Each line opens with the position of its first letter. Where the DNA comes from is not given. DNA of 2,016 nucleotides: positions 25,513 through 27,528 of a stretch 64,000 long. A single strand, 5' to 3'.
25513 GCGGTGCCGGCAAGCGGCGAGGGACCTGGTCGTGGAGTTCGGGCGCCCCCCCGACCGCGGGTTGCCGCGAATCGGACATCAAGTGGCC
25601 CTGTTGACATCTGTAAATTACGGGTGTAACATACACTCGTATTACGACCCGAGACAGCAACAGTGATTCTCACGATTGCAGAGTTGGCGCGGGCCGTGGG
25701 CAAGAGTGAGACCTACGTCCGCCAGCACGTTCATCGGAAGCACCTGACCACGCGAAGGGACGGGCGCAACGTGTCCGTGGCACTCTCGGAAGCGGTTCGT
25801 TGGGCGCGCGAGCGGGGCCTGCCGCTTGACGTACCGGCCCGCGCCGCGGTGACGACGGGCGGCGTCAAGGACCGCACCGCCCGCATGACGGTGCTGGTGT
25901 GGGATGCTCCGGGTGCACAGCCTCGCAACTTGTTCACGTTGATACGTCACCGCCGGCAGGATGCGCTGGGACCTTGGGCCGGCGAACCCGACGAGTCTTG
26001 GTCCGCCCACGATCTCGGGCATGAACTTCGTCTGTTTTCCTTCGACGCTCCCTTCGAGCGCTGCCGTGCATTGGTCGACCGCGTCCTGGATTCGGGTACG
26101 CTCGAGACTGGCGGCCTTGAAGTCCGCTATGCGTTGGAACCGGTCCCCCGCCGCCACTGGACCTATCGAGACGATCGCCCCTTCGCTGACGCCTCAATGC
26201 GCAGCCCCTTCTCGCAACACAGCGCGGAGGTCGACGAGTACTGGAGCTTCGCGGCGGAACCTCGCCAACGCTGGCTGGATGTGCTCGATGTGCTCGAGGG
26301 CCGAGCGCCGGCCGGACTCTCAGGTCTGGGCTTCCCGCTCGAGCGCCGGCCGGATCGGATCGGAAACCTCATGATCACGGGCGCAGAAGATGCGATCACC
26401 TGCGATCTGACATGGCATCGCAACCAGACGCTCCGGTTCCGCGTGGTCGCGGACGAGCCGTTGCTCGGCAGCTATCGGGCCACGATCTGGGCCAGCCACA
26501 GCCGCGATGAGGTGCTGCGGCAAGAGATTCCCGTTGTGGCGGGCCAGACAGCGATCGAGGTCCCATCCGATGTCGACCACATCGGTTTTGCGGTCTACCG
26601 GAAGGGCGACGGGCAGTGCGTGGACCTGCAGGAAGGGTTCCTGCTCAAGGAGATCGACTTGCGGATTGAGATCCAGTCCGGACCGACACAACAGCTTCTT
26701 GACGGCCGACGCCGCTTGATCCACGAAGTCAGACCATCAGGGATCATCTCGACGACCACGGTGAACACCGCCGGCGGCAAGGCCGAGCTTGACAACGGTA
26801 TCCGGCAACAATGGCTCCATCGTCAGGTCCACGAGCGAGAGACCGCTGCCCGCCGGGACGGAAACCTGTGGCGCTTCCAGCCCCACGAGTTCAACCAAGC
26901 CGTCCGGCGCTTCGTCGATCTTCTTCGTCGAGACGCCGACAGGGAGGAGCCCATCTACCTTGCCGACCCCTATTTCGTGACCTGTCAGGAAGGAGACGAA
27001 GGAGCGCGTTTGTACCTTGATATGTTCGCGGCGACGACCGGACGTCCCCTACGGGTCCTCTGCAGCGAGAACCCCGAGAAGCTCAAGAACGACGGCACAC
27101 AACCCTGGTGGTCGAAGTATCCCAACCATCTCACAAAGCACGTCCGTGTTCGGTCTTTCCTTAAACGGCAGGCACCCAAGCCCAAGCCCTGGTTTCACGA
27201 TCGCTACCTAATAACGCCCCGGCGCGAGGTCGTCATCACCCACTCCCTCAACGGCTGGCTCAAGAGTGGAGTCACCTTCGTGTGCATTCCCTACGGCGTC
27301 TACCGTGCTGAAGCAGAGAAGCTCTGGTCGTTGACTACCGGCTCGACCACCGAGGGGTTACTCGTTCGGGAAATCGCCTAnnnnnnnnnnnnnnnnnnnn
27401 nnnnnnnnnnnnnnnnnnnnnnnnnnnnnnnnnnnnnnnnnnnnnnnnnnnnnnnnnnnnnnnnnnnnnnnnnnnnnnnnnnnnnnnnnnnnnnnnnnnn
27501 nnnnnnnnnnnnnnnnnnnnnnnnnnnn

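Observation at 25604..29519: Intact two-gene operon: HTH plus degenerate-HKD (PLD-like) protein with a 712-aa helical partner - candidate undescribed defence or exclusion system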

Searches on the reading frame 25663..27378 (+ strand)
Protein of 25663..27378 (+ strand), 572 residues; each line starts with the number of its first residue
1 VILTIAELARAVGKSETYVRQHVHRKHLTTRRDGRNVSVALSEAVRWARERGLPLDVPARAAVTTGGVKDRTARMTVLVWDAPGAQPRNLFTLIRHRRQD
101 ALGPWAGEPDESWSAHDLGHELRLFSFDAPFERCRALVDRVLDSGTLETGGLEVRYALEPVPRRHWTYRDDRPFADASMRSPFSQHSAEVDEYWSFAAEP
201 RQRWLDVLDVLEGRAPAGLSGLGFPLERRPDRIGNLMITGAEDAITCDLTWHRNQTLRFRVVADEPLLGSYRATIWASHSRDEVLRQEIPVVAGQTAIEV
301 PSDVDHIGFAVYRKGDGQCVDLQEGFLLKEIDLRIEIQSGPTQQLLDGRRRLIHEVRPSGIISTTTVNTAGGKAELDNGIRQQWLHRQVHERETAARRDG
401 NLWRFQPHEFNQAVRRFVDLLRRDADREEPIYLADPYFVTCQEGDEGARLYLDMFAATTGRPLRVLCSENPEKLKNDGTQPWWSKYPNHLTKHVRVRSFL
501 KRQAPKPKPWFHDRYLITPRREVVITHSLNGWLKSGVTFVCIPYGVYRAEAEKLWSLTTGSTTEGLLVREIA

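Call 4: search_protein_families(library=pfam, proteins=[window:25663-27378:+], max_evalue=1)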
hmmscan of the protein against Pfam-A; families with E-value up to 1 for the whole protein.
window:25663-27378:+ (572 aa): 3 families
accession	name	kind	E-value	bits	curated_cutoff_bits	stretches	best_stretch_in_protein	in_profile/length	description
PF12728.13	HTH_17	-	0.0025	18.5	27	1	3-37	2-36/51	Helix-turn-helix domain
PF13412.12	HTH_24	-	0.23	11.5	21.9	1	3-23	18-38/48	Winged helix-turn-helix DNA-binding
PF13551.12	HTH_29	-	0.41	11.2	28.1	1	4-46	14-63/64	Winged helix-turn helix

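Call 5: search_protein_families(library=padloc, proteins=[window:25663-27378:+], max_evalue=1)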
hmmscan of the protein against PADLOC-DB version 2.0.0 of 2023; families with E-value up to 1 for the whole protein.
window:25663-27378:+ (572 aa): 1 family
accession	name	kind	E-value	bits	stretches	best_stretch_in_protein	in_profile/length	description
PDLC04133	mad1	-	0.0014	16.9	1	1-37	4-40/60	mads_1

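Call 6: search_protein_families(library=ncbifam, proteins=[window:25663-27378:+], max_evalue=1)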
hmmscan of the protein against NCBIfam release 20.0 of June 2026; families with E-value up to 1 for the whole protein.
window:25663-27378:+ (572 aa): 2 families
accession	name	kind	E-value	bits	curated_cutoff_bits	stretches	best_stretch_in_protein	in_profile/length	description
NF040700.1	VPA1262_N_dom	domain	4.4e-05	22.4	80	1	176-518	81-430/478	VPA1262 family N-terminal domain-containing protein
TIGR01764.1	excise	domain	0.0036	17.6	28.8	1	3-38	2-37/49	excisionase family DNA-binding protein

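Call 7: find_homologous_proteins(query=window:25663-27378:+)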
Query window:25663-27378:+ (572 aa): 462 proteins with E <= 0.001 among 8000 candidates; the best 120 are listed.
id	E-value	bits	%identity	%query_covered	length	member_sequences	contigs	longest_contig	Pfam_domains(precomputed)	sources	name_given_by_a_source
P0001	0.0e+0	1220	91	100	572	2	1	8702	-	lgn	-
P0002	0.0e+0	1187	91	100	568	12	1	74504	-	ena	-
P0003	0.0e+0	1129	86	100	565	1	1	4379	PF12728.14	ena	-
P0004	4.1e-281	952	73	100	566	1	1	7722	-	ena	-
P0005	1.4e-277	940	72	100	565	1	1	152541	-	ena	-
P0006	1.4e-273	927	72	100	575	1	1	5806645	-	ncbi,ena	-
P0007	6.9e-273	925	72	100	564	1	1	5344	-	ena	-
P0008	5.6e-271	918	71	100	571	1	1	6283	-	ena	-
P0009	6.3e-270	915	71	100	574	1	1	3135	-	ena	-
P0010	2.9e-269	913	70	100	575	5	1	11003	-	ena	-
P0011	6.9e-266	902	86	80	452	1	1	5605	-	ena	-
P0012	3.0e-264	896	69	100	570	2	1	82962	-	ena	-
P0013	9.6e-257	871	68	100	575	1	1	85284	-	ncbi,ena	-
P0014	2.1e-255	867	67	100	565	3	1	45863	-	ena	-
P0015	2.6e-254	863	67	100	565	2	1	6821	-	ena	-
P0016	8.4e-252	855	66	100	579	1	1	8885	PF12728.14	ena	-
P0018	1.3e-249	848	64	100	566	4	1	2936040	-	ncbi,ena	-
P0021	8.3e-247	839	64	100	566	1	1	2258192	-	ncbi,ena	-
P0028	9.3e-243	825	64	100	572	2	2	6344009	-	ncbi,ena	-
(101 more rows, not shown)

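Call 10: find_encoding_contigs(protein=P0006, flank=10000, max_places=3)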
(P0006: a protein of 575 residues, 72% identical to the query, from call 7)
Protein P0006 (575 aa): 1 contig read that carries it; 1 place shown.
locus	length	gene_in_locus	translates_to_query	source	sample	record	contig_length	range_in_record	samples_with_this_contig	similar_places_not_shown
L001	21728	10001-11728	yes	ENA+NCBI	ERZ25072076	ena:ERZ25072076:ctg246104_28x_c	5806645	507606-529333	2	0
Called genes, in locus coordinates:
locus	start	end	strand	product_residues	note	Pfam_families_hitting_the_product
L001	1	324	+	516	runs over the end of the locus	PF07519:Tannase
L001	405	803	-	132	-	-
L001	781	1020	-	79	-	PF04014:MazE_antitoxin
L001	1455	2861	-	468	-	PF07586:HXXSHH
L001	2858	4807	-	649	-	PF07626:PSD3 (faint), PF07637:PSD5, PF07631:PSD4, PF07627:PSCyt3, PF07624:PSD2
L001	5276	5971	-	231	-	PF13358:DDE_3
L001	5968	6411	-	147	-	PF13565:HTH_32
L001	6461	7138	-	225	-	-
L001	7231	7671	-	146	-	-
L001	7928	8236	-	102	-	-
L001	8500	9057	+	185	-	PF03400:DDE_Tnp_IS1 (faint)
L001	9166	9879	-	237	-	PF05598:DUF772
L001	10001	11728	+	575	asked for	-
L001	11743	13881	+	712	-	-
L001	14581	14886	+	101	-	PF14384:BrnA_antitoxin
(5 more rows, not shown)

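Call 11: find_encoding_contigs(protein=P0018, flank=10000, max_places=3)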
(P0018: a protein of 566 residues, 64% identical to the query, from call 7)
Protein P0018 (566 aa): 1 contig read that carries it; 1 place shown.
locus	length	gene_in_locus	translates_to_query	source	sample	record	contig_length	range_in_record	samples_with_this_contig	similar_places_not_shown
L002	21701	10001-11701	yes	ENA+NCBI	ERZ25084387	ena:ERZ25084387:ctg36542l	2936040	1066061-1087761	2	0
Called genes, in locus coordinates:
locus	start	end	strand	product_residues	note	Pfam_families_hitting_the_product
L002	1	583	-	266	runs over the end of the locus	PF01946:Thi4, PF00890:FAD_binding_2 (weak), PF01266:DAO (weak), PF01494:FAD_binding_3 (weak), PF03486:HI0933_like (weak), PF07992:Pyr_redox_2 (weak), PF12831:FAD_oxidored, PF13450:NAD_binding_8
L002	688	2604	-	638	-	PF13667:ThiC-associated, PF01964:ThiC_Rad_SAM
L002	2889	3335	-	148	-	-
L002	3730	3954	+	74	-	PF16762:RHH_6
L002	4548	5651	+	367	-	PF02445:NadA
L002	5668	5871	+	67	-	-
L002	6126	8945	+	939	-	PF00133:tRNA-synt_1, PF09334:tRNA-synt_1g, PF13603:tRNA-synt_1_2 (weak), PF09334:tRNA-synt_1g (weak), PF01406:tRNA-synt_1e (weak), PF01921:tRNA-synt_1f (weak), PF08264:Anticodon_1, PF06827:zf-FPG_IleRS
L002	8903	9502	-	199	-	-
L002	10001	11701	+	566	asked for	-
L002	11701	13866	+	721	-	-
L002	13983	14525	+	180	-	-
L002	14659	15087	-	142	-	PF01850:PIN, PF13470:PIN_3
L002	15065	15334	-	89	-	PF04014:MazE_antitoxin (weak)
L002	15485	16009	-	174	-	PF01903:CbiX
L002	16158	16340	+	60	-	-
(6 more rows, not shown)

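Call 23: find_related_loci(query=A1, collection=genome_contigs, flank=10000)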
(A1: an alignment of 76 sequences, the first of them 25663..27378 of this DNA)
Query A1 (572 aa) in genome_contigs; peptide patterns used: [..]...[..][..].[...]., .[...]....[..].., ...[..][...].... (x = any residue, [..] = any of these).
116 stretches matched a pattern; 46 encode a relative of the query (tblastn E <= 1e-3); 45 distinct loci.
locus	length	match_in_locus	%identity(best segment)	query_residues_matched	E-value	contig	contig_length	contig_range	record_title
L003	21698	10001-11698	83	3-572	0e+0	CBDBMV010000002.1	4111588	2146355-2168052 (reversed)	MAG: Vicinamibacterales bacterium isolate 2187f636-645f-436b-8049-49ee8fb927be genome assembly, contig: contig_2, whole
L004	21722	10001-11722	72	1-571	0e+0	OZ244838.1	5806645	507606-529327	MAG: Vicinamibacterales bacterium isolate 9acdbeb3-a231-4dbc-ad07-da4441d3703d genome assembly, chromosome: 1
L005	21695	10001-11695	68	3-571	0e+0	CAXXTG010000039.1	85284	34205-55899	MAG: Vicinamibacterales bacterium isolate cdfb1a10-b860-4899-88b7-affdfcb54827 genome assembly, contig: contig_39, whole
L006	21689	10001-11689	64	1-571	0e+0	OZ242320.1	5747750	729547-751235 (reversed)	MAG: Candidatus Latescibacterota bacterium isolate 06f19266-885c-4d39-bf7e-e57a8b9e9c03 genome assembly, chromosome: 1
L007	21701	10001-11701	64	1-572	0e+0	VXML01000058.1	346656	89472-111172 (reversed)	MAG: Gemmatimonadetes bacterium isolate SB0661_bin_36 NODE_23_length_346656_cov_84.446969, whole genome shotgun sequence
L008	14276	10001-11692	63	1-571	0e+0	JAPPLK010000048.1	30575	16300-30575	MAG: Nitrospira sp. isolate RHO3_bin_20 NODE_2760_length_30575_cov_293.707274, whole genome shotgun sequence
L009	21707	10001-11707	62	1-572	0e+0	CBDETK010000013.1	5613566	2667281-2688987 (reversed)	MAG: Candidatus Latescibacterota bacterium isolate f082a9f0-9724-465d-94e5-cd8c9e52f731 genome assembly, contig: contig_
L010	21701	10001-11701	60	1-572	0e+0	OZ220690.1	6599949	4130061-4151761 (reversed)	MAG: Candidatus Latescibacterota bacterium isolate 4544edd8-ea3d-4877-aa30-594cc490bc13 genome assembly, chromosome: 1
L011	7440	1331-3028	60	1-572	0e+0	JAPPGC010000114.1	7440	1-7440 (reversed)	MAG: Bacteroidota bacterium isolate RHO1_bin_46 NODE_11725_length_7440_cov_40.025457, whole genome shotgun sequence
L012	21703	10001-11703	61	1-572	0e+0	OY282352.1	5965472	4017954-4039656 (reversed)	MAG: uncultured Latescibacteria bacterium genome assembly, chromosome: 1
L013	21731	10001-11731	56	1-572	0e+0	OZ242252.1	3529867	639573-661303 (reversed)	MAG: Candidatus Foliamicus sp. isolate 8837b1df-4c2a-421f-9400-f743960723ed genome assembly, chromosome: 1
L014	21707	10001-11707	56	3-571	0e+0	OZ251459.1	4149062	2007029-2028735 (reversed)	MAG: uncultured Candidatus Binatia bacterium isolate da1d9dc7-a60c-4903-b102-0a77710175cf genome assembly, chromosome: 1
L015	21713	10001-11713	55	3-572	0e+0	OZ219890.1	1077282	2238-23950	MAG: Paracoccaceae bacterium isolate 4cdb1b34-29e2-49c8-9f17-49d5e6017733 genome assembly, chromosome: 15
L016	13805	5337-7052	56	1-571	0e+0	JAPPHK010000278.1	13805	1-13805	MAG: Nitrospinota bacterium isolate RHO1_bin_79 NODE_6287_length_13805_cov_9.079127, whole genome shotgun sequence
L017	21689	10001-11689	54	3-572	0e+0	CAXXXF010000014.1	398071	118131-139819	MAG: Candidatus Latescibacterota bacterium isolate cdc6522c-bbe9-4fa3-a52d-301d393956c9 genome assembly, contig: contig_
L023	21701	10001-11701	50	1-572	1e-173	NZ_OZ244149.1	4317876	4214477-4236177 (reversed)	MAG: Candidatus Palauibacter sp. isolate 0d4ab03e-7888-48a4-aad6-e62ffb5e22cc chromosome 1, complete sequence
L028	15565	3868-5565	45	1-571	3e-150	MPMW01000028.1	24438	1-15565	MAG: Acidobacteria bacterium bin61 NODE_2881_length_24438_cov_13.9941_ID_5761, whole genome shotgun sequence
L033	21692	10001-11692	41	2-572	3e-133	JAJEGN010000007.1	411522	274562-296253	MAG: Gammaproteobacteria bacterium isolate p16x57bins.13 k141_1189833, whole genome shotgun sequence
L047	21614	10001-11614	23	2-539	3e-24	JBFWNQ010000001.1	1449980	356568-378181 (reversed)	MAG: Bacteriovoracia bacterium isolate CA_2019_TPBF_116 NODE_15_length_1449980_cov_9.995961_TPBF, whole genome shotgun s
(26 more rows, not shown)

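Call 24: search_solved_structures(query=A1, max_evalue=10, show_alignments=2)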
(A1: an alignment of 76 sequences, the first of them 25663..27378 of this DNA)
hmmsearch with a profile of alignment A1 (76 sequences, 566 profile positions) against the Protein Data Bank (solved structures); distinct sequences matched with E-value up to 10: 1.
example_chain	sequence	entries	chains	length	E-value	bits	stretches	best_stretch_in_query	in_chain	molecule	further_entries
1krq_A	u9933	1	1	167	0.39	12.2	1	448-533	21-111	ferritin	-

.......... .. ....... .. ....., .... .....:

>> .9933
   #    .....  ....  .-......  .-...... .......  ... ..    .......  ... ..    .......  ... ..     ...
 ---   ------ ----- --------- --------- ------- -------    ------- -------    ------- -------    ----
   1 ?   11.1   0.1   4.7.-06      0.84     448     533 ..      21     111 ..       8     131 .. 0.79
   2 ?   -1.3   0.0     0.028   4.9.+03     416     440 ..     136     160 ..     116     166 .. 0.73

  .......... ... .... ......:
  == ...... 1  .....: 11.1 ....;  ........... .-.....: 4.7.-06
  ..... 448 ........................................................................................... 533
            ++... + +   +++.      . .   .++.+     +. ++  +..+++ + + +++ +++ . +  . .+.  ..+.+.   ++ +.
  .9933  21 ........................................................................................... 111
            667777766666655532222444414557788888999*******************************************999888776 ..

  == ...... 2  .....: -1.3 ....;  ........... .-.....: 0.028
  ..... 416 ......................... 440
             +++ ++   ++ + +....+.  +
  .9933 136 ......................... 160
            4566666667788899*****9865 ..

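Call 27: predict_structure(alignment_id=A1)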
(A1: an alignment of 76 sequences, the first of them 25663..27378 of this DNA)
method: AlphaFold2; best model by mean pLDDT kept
length: 572 residues; sequences in the alignment: 76
mean_pLDDT: 79.4   pTM: 0.48
mean pLDDT of the five models: 79.4, 79.0, 75.9, 72.7, 71.0
residues with pLDDT >= 90: 186; 70-90: 263; 50-70: 70; < 50: 53
segments of 3 or more residues with pLDDT < 50: 59-67, 329-341, 358-383
pLDDT, mean of each block of 10 residues (from residue 1): 85 92 91 83 84 70 43 92 92 87 66 90 93 92 92 91 83 59 85 85 84 79 82 91 84 88 73 88 85 89 86 83 72 37 56 53 35 39 53 69 90 93 87 91 79 91 89 60 84 91 76 90 90 91 85 87 76 76
secondary structure, 60 per line:
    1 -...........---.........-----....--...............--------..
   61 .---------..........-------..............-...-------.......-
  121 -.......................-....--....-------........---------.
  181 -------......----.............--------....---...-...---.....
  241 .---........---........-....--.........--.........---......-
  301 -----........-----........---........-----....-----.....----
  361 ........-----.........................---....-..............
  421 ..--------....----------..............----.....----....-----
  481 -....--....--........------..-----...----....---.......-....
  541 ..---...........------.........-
elements in order: E2-4 H5-12 H16-24 E30-33 E36-40 H41-50 E71-80 E88-98 E113-119 E122-130 H131-144 E146-149 E152-155 E163-170 E188-193 H198-210 H219-222 E236-241 E245-252 E256-263 H265-268 E271-279 E282-290 E294-299 E306-313 E319-326 E330-337 E343-346 E352-356 E361-368 H374-398 E402-405 H407-422 E431-434 H445-458 E463-467 H472-475 H482-485 H488-491 E494-501 E515-517 E522-525 H529-535 E537-542 H546-556 E566-571

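Call 30: fold_search(model_id=the predicted structure, library=pdb)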
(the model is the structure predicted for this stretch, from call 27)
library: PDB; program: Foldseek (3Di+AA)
matches with E <= 10: 1885; with E <= 0.001: 12
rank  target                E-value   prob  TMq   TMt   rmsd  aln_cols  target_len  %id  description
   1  5bpd_C                6.5e-06  1.00  0.17  0.33  15.9       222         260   14  Structure of TrmBL2, an archaeal chromatin protein, shows a novel mode of DNA binding. (released 2015-09-02)
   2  5bpi_C                6.9e-06  1.00  0.17  0.34  16.0       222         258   14  Structure of TrmBL2, an archaeal chromatin protein, shows a novel mode of DNA binding. (released 2015-09-02)
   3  5box_A                1.5e-05  1.00  0.18  0.36  20.0       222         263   13  Structure of TrmBL2, an archaeal chromatin protein, shows a novel mode of DNA binding. (released 2015-09-02)
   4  5bpi_D                2.0e-05  1.00  0.17  0.33  13.1       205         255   14  Structure of TrmBL2, an archaeal chromatin protein, shows a novel mode of DNA binding. (released 2015-09-02)
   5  4urj_D                1.0e-04  1.00  0.19  0.53   5.2       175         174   15  Crystal structure of human BJ-TSA-9 (released 2014-10-01)
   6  4urj_B                1.6e-04  1.00  0.19  0.53   5.0       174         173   14  Crystal structure of human BJ-TSA-9 (released 2014-10-01)
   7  9npd_B                3.7e-04  0.96  0.14  0.11  17.8       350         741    8  Crystal structure of the inactive conformation of a glycoside hydrolase (CapGH2b - E553Q Mutant) from the GH2 family i (released 2025-11-12)
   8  6d8g_A                5.2e-04  0.87  0.11  0.08  22.9       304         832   11  D341A D367A calcium binding mutant of Bacteroides uniformis beta-glucuronidase 2 (released 2018-10-17)
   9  6d8g_B                5.5e-04  0.90  0.12  0.09  23.3       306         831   11  D341A D367A calcium binding mutant of Bacteroides uniformis beta-glucuronidase 2 (released 2018-10-17)
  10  9npd_C                7.2e-04  0.92  0.13  0.11  17.6       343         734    6  Crystal structure of the inactive conformation of a glycoside hydrolase (CapGH2b - E553Q Mutant) from the GH2 family i (released 2025-11-12)
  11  9npd_A                7.2e-04  0.92  0.14  0.11  17.6       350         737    9  Crystal structure of the inactive conformation of a glycoside hydrolase (CapGH2b - E553Q Mutant) from the GH2 family i (released 2025-11-12)
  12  9npn_D                8.1e-04  0.98  0.17  0.14  15.8       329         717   11  Crystal structure of the inactive conformation of a glycoside hydrolase (CapGH2b - E465A Mutant) from the GH2 family i (released 2025-11-12)
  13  9npa                  1.0e-03  0.97  0.16  0.14  15.4       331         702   11  Crystal structure of the inactive conformation of a glycoside hydrolase (CapGH2b) from the GH2 family in the space group (released 2025-11-12)
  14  9nfe_A                1.2e-03  0.96  0.14  0.10  25.0       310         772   11  Active conformation of a redox-regulated glycoside hydrolase (CapGH2b) from the GH2 family (released 2025-11-12)
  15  9npn_A                1.3e-03  1.00  0.13  0.11   8.3       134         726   12  Crystal structure of the inactive conformation of a glycoside hydrolase (CapGH2b - E465A Mutant) from the GH2 family i (released 2025-11-12)
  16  1v0s                  1.3e-03  1.00  0.19  0.22   5.7       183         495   10  Uninhibited form of Phospholipase D from Streptomyces sp. strain PMF (released 2004-06-03)
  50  4g5a_A                5.7e-03  1.00  0.11  0.52   3.4        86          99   14  Crystal structure of a putative member of duf 3244 protein family (BT_1867) from Bacteroides thetaiotaomicron VPI-5482 (released 2012-09-19)
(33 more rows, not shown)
